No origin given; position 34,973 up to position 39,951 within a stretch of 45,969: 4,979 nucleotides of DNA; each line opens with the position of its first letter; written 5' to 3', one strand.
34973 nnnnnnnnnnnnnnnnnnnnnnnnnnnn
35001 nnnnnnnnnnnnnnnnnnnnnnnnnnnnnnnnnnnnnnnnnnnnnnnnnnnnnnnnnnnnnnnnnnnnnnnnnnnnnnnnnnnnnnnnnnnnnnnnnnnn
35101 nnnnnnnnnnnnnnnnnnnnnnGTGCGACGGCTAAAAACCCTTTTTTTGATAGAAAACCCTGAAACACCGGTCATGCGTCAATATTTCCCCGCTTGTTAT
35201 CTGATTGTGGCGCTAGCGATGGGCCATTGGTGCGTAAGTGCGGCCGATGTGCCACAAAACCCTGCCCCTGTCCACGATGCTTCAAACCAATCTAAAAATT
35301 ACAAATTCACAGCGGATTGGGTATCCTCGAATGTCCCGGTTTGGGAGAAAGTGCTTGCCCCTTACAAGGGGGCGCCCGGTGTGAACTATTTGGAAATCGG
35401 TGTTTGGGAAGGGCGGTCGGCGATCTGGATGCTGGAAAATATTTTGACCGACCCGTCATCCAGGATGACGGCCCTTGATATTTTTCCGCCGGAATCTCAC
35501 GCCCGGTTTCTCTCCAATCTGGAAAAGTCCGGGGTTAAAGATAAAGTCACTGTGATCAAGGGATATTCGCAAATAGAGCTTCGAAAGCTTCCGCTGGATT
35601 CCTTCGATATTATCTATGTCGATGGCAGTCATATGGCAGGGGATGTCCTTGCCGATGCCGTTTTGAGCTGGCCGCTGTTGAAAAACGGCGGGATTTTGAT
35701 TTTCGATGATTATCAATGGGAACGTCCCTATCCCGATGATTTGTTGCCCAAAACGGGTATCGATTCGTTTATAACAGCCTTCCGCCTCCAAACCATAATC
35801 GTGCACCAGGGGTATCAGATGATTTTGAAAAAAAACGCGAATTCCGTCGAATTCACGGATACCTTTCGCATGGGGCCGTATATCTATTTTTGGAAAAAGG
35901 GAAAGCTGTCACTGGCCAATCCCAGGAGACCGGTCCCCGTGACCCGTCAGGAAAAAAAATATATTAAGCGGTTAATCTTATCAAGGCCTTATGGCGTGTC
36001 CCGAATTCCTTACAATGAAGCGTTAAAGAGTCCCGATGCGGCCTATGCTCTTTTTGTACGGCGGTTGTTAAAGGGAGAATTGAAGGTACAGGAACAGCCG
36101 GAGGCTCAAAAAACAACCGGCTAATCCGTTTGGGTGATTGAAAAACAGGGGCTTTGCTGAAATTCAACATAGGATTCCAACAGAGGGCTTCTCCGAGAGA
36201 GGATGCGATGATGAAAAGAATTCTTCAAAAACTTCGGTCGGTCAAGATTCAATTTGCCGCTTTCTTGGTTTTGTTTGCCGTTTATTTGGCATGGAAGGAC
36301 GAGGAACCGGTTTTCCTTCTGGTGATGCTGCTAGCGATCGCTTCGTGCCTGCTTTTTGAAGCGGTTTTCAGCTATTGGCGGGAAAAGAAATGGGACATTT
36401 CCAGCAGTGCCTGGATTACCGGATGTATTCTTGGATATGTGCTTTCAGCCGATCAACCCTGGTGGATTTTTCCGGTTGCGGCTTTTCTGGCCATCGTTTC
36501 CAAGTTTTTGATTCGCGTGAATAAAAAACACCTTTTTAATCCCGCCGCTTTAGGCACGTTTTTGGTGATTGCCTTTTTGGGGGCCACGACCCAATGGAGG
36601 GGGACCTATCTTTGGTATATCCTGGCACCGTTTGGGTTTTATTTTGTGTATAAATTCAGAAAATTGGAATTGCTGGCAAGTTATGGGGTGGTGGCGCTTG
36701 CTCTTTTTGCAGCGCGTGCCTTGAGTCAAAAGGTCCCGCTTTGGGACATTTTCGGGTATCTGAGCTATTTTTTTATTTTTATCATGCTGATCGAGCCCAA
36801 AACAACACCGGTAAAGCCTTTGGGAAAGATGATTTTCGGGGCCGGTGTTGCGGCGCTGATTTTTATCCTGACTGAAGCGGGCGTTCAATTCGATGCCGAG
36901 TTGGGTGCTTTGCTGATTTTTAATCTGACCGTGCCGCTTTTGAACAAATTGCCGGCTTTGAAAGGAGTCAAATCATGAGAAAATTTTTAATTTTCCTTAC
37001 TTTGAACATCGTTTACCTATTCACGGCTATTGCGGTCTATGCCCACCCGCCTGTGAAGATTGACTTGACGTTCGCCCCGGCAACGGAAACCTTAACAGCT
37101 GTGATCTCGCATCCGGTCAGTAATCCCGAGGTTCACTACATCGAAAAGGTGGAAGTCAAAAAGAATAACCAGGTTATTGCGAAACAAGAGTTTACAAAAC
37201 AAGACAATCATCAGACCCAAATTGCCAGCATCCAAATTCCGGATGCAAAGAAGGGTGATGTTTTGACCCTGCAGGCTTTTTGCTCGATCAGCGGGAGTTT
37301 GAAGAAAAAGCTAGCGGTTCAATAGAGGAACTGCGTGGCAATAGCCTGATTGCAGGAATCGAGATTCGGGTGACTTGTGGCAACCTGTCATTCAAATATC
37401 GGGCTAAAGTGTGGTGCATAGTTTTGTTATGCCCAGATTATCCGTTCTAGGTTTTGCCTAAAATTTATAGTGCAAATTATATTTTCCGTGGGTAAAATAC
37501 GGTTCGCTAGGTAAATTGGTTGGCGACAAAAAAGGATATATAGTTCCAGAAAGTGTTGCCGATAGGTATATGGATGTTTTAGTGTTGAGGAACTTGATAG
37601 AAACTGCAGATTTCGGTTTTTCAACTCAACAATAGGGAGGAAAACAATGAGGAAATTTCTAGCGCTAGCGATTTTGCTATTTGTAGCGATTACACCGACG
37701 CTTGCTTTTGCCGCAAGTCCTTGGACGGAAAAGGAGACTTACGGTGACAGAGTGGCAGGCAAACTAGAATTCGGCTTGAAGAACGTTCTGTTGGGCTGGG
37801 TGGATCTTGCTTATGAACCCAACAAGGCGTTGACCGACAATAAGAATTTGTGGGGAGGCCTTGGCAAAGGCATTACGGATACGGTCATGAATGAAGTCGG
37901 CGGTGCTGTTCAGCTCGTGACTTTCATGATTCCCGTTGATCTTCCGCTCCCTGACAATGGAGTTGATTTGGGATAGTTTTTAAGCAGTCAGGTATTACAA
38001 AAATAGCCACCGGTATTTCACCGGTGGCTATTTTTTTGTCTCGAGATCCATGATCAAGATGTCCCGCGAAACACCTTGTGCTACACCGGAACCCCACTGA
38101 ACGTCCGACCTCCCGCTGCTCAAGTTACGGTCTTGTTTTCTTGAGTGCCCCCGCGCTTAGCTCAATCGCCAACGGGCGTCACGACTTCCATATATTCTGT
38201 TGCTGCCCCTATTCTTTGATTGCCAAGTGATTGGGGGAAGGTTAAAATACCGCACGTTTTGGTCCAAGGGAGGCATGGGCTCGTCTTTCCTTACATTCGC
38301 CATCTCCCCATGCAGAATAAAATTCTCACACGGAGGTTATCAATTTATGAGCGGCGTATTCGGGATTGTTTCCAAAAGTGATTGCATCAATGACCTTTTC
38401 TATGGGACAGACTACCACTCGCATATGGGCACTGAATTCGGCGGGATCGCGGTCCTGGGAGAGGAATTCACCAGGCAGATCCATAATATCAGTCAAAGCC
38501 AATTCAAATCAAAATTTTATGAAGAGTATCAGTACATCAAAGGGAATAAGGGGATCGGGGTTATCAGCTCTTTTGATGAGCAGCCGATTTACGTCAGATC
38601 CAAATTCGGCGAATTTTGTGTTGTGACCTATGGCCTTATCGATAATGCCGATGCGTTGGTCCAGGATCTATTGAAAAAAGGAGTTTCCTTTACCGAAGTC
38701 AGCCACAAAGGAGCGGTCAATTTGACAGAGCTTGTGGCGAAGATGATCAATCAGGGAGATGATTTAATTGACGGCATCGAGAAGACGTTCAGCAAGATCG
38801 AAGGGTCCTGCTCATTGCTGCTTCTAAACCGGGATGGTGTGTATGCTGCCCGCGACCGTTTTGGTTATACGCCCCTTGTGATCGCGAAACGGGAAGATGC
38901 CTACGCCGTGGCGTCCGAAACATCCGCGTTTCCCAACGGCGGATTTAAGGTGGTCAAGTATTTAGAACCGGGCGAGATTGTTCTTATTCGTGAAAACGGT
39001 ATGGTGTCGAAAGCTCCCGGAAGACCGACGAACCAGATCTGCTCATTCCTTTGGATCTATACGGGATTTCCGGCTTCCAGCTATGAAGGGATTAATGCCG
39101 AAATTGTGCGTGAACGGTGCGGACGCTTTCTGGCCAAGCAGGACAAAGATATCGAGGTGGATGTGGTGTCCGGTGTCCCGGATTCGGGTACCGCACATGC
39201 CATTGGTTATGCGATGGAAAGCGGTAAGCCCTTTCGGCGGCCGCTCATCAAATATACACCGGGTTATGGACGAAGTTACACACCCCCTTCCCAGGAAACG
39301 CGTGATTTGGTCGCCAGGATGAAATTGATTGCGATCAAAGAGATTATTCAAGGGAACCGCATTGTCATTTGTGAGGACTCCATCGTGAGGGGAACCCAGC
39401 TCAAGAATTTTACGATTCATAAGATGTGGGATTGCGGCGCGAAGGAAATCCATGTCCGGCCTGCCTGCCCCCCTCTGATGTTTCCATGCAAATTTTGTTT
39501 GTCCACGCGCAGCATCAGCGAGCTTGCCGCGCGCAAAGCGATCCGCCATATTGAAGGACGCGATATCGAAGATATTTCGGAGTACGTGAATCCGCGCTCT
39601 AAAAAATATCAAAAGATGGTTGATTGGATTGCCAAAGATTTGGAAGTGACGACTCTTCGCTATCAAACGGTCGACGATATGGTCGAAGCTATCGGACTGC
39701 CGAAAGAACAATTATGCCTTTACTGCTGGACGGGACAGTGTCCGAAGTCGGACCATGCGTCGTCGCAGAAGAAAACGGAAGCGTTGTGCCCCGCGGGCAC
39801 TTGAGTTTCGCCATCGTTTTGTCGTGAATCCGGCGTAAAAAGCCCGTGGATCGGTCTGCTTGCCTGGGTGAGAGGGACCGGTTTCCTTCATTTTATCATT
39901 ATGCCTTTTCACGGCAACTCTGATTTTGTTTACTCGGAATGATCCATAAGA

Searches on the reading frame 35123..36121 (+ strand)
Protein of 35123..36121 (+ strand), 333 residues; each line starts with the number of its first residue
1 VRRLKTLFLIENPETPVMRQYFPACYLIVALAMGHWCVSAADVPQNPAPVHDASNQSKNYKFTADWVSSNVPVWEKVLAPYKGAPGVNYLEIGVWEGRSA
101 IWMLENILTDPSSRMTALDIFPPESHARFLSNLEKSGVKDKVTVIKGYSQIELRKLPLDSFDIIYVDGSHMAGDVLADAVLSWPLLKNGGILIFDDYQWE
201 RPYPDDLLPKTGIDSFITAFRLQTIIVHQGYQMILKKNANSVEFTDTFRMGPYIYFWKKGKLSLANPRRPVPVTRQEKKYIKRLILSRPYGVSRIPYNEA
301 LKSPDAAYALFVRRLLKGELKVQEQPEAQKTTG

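Call 21: search_protein_families(library=pfam, proteins=[window:35123-36121:+], max_evalue=0.0001)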
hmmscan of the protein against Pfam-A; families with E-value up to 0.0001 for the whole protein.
window:35123-36121:+ (333 aa): 2 families
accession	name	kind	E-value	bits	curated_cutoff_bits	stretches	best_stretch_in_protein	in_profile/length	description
PF13578.12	Methyltransf_24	-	2e-22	80.5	26.3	1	90-197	1-105/105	Methyltransferase domain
PF01596.23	Methyltransf_3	-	7.4e-09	35.6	22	1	88-200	47-158/204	O-methyltransferase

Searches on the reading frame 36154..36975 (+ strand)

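Call 21: search_protein_families(library=pfam, proteins=[window:36154-36975:+], max_evalue=0.0001)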
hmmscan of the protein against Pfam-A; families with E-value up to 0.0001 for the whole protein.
window:36154-36975:+ (274 aa): 1 family
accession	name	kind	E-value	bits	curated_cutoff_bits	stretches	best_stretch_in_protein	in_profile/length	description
PF03116.20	NQR2_RnfD_RnfE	-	1.7e-22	80.6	27.7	2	42-148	32-136/296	NQR2, RnfD, RnfE family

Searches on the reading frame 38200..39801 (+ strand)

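Call 21: search_protein_families(library=pfam, proteins=[window:38200-39801:+], max_evalue=0.0001)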
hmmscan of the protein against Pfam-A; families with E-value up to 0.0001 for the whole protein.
window:38200-39801:+ (534 aa): 1 family
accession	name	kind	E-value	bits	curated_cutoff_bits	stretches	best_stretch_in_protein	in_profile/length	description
PF13537.11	GATase_7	-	2.9e-14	53.6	25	1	125-244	11-121/123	Glutamine amidotransferase domain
